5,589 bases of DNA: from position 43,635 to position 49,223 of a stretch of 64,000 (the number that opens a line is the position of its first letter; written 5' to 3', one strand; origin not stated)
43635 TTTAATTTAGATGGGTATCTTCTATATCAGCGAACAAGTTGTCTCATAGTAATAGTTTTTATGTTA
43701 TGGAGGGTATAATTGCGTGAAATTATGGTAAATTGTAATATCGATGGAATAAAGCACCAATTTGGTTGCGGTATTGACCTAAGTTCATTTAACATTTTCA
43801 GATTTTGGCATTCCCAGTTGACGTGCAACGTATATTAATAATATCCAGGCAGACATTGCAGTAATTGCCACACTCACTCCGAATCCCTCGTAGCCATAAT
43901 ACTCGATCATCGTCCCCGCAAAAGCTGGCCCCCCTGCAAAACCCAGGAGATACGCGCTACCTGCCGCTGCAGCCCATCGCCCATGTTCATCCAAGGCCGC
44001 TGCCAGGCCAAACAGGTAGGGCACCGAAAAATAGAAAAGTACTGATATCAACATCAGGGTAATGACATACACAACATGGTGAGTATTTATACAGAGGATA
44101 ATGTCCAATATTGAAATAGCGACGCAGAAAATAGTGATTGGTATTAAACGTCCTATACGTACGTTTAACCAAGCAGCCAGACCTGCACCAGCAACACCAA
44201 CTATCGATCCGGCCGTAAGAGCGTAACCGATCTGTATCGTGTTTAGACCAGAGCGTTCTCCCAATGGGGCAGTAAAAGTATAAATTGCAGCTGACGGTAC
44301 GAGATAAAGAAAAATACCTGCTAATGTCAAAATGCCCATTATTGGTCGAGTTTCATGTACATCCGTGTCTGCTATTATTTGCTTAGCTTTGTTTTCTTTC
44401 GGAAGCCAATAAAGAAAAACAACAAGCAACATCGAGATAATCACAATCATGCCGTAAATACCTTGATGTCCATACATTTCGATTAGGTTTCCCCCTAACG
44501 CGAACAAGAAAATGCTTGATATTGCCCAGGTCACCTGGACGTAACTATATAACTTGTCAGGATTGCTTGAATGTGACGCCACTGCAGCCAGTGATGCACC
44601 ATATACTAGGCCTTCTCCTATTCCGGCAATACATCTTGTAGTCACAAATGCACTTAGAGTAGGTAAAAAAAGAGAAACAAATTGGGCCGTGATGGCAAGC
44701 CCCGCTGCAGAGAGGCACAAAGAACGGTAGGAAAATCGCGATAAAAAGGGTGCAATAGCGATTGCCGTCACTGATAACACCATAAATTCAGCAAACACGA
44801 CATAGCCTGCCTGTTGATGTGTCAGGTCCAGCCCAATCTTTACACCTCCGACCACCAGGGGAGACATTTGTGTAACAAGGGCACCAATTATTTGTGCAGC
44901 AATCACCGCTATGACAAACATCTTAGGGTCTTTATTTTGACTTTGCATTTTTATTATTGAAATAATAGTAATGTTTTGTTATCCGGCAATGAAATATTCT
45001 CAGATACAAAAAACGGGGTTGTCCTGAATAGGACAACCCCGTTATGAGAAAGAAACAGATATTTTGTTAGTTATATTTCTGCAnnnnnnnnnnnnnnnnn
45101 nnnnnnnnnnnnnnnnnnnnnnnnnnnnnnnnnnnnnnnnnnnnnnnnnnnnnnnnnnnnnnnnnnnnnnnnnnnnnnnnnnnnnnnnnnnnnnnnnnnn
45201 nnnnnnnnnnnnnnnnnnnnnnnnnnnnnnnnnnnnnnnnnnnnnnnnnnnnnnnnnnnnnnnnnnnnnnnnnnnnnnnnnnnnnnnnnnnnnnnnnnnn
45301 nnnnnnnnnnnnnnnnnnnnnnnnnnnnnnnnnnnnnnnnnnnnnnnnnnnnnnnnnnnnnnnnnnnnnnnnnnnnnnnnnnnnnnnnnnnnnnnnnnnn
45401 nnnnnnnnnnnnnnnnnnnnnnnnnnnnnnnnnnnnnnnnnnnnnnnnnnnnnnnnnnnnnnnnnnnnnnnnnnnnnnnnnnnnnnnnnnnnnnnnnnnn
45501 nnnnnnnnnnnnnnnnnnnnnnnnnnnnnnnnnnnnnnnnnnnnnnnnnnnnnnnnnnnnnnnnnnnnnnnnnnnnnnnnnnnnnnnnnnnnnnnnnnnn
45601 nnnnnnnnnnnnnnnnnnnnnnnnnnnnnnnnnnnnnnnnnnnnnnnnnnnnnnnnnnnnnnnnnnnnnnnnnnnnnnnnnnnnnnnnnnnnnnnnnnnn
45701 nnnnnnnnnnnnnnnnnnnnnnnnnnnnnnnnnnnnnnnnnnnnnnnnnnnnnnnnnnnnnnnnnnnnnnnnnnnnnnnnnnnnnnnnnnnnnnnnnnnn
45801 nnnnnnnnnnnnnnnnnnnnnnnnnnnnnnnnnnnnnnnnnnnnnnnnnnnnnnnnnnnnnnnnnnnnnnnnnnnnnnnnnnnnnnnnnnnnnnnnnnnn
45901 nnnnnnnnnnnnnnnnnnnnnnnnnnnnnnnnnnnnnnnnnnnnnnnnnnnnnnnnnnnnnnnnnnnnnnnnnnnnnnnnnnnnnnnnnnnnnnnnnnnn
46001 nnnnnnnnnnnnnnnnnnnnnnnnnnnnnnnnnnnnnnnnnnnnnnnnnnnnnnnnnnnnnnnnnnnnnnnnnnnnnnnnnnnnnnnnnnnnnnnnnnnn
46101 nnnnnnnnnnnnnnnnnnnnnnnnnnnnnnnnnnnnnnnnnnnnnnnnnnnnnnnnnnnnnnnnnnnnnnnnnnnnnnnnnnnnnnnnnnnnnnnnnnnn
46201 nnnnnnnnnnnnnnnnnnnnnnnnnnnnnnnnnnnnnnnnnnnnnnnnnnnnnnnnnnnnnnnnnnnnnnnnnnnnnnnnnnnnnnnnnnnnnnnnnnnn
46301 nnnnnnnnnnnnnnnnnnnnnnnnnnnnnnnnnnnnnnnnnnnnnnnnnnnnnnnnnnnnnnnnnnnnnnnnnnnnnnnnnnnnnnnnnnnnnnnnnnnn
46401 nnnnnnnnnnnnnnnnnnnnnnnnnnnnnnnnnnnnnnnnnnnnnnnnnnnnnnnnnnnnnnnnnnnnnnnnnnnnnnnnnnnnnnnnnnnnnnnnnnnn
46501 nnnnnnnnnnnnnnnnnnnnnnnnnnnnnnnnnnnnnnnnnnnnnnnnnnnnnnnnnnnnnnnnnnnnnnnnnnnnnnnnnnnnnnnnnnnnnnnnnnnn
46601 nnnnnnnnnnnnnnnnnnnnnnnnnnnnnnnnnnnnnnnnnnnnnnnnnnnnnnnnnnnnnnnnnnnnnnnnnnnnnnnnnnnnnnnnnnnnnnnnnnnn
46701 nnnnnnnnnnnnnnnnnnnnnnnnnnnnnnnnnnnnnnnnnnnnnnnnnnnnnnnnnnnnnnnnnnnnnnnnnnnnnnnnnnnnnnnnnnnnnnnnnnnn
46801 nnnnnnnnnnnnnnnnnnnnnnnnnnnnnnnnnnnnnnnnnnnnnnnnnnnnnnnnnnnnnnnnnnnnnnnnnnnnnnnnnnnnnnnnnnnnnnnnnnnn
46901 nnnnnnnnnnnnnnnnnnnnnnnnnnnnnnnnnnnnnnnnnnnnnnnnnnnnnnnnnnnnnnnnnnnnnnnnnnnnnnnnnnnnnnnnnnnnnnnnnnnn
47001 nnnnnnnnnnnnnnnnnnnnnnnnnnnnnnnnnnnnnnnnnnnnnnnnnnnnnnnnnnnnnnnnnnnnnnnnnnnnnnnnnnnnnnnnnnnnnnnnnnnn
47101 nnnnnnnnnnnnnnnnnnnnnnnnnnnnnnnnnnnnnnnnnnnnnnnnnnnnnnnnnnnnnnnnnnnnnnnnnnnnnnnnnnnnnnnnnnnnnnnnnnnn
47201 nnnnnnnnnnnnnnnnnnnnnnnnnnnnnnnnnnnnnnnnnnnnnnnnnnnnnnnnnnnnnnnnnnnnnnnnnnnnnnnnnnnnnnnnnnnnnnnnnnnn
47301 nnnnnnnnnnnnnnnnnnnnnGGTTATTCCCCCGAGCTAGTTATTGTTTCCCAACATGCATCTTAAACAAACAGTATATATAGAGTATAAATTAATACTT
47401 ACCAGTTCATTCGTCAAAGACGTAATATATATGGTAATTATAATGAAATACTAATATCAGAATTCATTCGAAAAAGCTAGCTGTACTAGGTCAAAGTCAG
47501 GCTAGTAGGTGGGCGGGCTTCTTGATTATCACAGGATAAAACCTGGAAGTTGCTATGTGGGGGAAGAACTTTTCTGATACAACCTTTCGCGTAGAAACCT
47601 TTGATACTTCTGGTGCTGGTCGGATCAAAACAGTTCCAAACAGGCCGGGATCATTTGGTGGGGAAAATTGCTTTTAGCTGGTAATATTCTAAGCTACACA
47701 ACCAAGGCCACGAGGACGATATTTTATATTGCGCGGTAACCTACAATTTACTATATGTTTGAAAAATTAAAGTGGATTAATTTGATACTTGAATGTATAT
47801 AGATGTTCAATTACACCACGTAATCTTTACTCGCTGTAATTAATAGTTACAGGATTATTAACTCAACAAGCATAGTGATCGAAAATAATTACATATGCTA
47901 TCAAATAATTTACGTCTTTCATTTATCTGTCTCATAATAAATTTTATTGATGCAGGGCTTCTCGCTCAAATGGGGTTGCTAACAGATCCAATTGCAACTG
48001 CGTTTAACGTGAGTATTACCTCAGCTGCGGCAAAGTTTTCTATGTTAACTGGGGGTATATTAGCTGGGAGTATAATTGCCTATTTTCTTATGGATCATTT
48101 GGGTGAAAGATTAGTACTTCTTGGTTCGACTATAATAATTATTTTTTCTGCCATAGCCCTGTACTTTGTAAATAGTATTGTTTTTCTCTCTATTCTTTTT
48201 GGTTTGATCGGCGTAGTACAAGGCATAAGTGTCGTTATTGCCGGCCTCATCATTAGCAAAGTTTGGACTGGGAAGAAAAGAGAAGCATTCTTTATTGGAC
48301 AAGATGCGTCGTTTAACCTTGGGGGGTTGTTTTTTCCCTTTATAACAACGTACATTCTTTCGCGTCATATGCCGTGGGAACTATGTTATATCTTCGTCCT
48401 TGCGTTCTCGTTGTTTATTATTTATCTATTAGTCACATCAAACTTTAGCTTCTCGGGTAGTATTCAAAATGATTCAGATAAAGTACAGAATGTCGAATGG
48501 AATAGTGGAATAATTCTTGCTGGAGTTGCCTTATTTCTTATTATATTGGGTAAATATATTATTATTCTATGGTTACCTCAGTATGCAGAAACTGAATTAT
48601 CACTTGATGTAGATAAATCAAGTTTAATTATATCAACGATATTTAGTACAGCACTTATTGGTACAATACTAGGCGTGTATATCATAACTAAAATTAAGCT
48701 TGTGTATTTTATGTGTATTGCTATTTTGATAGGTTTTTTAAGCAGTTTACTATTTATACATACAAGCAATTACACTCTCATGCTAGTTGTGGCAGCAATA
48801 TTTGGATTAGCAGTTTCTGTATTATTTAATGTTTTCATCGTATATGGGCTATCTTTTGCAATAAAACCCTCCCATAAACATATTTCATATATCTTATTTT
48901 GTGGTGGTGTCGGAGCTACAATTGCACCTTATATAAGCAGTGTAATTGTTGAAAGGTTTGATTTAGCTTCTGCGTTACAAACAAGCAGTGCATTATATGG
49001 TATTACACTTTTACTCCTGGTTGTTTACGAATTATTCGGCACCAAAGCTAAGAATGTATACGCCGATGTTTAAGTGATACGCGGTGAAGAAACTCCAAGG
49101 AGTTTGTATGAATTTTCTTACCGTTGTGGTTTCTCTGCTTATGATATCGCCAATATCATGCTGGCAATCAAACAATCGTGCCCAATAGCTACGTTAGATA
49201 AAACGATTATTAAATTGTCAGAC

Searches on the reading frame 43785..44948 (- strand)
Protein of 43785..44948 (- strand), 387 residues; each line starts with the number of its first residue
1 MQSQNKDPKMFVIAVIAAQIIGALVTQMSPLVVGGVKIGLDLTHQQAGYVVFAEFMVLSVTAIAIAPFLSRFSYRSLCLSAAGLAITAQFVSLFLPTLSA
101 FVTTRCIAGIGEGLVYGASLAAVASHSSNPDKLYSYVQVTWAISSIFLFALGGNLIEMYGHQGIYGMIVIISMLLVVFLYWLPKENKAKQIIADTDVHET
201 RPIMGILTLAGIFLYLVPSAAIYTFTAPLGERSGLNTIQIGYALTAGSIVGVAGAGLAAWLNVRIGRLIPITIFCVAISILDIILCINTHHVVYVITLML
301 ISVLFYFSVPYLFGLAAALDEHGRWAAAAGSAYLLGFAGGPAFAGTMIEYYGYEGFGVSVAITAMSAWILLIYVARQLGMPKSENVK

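Call 6: search_protein_families(library=pfam, proteins=[window:43785-44948:-])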
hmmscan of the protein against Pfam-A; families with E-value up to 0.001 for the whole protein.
window:43785-44948:- (387 aa): 1 family
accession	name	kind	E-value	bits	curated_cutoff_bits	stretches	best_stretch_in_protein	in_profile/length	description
PF07690.21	MFS_1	-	1.2e-21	77.5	33.4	1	18-313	4-316/347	Major Facilitator Superfamily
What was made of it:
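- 43785..44948 (-): MFS transporter. Pfam MFS_1 (call 6).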

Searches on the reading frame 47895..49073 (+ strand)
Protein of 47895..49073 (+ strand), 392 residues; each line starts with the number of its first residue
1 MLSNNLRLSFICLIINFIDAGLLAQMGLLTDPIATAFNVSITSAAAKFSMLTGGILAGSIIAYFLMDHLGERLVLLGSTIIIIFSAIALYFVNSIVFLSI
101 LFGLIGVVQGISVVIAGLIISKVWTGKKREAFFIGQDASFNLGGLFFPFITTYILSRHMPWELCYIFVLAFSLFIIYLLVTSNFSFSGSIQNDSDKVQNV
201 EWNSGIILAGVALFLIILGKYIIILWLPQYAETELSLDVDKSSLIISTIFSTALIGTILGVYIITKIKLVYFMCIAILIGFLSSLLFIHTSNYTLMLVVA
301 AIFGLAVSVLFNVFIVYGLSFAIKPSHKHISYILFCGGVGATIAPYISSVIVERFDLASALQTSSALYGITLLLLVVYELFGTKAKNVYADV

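Call 6: search_protein_families(library=pfam, proteins=[window:47895-49073:+])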
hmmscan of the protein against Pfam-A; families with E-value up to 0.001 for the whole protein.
window:47895-49073:+ (392 aa): 1 family
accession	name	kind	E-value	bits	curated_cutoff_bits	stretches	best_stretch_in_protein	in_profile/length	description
PF07690.21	MFS_1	-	9.5e-25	87.7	33.4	2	10-322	2-323/347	Major Facilitator Superfamily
